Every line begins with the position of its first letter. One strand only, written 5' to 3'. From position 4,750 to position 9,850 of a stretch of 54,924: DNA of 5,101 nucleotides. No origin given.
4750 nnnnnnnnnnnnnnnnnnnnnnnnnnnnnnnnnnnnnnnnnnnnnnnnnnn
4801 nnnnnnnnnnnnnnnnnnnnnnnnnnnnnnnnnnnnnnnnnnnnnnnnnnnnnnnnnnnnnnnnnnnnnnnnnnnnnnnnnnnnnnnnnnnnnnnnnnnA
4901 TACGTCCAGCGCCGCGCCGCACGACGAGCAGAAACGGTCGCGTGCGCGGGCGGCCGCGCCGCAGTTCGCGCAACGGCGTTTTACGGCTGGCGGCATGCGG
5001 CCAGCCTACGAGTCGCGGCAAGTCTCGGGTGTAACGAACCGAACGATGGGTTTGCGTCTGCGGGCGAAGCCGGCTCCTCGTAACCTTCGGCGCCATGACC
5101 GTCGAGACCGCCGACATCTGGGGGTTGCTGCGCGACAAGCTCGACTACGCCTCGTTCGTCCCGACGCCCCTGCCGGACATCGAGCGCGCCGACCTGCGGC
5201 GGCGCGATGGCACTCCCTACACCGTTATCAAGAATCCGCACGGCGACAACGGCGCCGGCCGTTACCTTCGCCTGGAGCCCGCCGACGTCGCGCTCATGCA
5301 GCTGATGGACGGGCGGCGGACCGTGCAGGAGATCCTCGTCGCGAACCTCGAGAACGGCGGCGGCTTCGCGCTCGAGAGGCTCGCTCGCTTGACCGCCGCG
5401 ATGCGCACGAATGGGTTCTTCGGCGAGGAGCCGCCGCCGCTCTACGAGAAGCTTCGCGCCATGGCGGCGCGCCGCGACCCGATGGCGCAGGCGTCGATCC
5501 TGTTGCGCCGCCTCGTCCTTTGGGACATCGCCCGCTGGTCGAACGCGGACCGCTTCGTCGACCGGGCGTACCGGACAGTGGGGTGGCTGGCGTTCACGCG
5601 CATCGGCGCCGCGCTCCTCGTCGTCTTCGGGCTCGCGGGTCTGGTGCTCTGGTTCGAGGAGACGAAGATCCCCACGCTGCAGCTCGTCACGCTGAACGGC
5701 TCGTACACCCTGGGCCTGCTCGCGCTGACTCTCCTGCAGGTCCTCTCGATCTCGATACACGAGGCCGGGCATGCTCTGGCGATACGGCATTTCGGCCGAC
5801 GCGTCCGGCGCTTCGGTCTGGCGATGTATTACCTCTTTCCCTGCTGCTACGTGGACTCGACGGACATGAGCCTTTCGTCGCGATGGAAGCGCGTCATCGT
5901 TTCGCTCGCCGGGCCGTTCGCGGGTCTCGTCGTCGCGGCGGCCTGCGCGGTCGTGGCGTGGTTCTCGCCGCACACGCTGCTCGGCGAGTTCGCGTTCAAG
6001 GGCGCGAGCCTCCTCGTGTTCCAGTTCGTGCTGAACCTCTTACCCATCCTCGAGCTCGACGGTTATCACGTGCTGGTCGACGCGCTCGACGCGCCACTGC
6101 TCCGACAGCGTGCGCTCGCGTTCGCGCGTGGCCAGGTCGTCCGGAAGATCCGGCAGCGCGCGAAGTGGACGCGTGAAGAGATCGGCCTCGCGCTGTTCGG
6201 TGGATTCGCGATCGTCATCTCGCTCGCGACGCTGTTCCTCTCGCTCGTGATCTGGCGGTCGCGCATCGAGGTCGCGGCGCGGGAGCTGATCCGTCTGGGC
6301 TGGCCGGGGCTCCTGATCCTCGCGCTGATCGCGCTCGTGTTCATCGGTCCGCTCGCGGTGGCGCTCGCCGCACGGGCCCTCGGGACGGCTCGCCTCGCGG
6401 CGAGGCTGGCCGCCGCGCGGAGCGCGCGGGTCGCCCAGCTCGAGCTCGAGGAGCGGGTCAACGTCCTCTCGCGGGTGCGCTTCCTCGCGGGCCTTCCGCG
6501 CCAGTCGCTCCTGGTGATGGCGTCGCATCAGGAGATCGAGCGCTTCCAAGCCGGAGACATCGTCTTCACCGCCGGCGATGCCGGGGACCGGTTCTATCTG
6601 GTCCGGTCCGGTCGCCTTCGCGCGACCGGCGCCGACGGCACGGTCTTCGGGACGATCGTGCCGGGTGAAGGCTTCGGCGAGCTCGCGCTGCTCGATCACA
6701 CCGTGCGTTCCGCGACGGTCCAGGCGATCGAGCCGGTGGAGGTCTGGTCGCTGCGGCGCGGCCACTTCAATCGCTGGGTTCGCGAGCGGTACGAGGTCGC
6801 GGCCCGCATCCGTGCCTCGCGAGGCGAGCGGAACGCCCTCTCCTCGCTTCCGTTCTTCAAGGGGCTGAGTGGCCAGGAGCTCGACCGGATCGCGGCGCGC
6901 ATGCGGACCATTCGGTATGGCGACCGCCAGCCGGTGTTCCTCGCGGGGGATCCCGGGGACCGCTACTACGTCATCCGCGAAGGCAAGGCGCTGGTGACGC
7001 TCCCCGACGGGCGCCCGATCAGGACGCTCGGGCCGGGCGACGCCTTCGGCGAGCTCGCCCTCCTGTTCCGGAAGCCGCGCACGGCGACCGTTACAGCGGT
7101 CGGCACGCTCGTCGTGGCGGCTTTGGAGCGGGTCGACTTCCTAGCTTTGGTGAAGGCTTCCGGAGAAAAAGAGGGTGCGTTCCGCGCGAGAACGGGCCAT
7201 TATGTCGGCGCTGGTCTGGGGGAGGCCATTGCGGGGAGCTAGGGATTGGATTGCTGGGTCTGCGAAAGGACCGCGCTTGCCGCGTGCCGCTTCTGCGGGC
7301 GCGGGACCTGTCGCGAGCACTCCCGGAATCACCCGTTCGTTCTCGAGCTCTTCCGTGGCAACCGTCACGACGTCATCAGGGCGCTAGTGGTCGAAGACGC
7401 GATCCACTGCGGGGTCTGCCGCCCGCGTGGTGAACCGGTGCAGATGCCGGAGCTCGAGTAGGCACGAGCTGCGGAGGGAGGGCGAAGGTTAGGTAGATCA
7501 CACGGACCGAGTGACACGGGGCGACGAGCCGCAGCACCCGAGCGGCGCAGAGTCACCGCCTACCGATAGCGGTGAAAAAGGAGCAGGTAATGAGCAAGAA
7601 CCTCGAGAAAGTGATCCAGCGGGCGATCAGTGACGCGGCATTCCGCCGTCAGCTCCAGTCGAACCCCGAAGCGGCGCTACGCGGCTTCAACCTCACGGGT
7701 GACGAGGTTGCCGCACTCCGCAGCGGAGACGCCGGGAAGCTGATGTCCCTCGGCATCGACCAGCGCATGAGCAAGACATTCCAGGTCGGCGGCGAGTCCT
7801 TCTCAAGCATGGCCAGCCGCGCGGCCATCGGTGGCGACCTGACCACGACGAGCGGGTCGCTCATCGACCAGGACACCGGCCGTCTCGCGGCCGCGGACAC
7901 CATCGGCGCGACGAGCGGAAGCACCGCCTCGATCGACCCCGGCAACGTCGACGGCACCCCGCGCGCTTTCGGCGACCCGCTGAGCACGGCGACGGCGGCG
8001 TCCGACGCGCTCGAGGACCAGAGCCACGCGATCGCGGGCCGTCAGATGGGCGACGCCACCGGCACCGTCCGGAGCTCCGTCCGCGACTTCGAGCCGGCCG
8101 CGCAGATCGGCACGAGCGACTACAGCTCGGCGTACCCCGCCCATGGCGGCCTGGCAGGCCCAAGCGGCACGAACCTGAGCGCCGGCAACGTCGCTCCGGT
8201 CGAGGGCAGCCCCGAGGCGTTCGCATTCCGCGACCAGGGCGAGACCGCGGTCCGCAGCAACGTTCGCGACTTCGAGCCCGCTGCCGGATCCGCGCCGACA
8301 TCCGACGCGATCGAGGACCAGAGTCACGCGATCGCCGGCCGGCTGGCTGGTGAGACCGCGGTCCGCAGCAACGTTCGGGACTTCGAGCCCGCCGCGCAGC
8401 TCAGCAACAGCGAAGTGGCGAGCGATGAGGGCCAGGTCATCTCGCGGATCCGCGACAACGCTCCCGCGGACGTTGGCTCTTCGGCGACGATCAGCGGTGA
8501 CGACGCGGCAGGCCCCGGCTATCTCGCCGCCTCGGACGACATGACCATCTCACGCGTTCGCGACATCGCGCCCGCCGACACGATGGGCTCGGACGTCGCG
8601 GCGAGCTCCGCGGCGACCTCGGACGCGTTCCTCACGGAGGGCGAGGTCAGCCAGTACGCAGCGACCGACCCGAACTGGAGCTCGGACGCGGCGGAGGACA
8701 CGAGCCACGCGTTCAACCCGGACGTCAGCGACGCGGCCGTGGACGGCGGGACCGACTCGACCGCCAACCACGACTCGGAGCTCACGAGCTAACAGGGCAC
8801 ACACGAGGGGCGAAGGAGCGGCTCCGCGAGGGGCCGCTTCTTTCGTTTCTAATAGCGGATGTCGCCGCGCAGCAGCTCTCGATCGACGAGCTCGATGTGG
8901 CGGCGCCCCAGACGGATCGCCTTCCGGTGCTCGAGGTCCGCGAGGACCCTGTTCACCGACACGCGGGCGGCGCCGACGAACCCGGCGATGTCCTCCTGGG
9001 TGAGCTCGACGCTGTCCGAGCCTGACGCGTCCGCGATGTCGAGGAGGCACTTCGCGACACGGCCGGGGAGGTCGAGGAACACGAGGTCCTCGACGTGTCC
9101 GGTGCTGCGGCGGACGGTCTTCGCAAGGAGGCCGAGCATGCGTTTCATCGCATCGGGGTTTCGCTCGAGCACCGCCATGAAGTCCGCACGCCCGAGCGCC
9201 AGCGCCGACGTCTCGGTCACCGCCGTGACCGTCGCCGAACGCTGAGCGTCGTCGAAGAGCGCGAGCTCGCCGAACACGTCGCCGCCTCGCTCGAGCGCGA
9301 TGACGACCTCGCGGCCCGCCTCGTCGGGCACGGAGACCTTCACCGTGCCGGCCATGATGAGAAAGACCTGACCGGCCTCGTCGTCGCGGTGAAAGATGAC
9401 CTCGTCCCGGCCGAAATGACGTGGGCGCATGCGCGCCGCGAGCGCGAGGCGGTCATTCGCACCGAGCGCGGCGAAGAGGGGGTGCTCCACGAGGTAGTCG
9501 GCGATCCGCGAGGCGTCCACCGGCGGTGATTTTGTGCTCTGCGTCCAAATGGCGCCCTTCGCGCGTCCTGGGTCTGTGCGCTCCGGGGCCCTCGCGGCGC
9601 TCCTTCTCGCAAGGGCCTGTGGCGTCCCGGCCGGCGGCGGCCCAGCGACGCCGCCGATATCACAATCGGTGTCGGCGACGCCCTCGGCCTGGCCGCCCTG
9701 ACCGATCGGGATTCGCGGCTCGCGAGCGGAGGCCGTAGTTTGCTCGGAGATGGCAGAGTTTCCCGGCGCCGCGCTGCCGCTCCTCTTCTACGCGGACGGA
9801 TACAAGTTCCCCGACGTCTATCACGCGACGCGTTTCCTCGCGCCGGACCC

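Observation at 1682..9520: Candidate cAMP-gated peptide/protein-processing module: cyclase-STAND, RRE-M50-2xCNB protease, zinc mini-protein, leader-bearing repeat protein, Crp regulator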

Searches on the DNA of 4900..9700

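Call 98: search_rna_families(source=window, start=4900, end=9700, threshold=evalue, max_evalue=1)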
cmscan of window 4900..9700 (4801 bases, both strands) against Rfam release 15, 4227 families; matches with E-value up to 1: 1.
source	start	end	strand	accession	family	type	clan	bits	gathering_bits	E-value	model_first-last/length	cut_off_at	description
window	5446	5509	-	RF01781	ASdes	Gene; sRNA;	-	19.4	40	0.76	1-68/68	no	ASdes TB sRNA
